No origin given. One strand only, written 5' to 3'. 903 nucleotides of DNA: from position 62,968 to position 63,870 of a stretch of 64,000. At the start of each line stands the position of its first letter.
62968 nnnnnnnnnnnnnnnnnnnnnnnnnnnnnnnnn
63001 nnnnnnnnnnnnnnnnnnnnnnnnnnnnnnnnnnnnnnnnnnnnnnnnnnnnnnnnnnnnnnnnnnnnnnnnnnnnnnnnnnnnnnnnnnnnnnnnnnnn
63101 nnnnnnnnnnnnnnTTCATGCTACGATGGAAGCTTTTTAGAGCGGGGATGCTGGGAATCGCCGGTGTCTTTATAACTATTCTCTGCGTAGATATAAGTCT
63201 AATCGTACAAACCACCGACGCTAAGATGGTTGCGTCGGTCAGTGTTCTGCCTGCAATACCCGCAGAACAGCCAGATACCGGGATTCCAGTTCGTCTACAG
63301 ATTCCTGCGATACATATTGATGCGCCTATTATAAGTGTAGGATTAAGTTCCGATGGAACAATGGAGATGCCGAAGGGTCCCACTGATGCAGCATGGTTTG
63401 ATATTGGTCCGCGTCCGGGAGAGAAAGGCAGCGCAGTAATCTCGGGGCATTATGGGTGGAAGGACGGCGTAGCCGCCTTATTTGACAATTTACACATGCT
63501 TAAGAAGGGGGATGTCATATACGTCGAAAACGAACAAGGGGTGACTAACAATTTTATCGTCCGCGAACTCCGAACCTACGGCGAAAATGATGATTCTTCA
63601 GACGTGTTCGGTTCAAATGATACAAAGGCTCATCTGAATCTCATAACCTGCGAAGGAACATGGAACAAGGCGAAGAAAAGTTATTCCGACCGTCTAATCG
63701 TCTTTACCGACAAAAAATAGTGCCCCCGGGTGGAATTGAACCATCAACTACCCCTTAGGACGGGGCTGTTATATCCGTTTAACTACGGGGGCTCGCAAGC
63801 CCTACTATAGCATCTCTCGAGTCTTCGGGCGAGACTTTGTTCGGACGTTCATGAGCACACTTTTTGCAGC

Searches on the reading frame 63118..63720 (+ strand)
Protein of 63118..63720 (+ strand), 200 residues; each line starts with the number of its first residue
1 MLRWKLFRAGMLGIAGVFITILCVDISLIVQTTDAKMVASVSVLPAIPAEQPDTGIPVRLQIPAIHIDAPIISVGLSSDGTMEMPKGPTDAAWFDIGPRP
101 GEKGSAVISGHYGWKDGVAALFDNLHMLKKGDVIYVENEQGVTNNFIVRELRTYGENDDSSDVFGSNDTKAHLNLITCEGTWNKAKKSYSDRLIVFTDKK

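Call 43: search_protein_families(library=pfam, proteins=[window:63118-63720:+], max_evalue=0.001)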
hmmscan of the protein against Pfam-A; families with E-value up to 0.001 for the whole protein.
window:63118-63720:+ (200 aa): 1 family
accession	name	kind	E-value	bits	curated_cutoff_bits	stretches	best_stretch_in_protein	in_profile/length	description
PF04203.18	Sortase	-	3.6e-23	82.1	26.6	1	60-198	1-123/125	Sortase domain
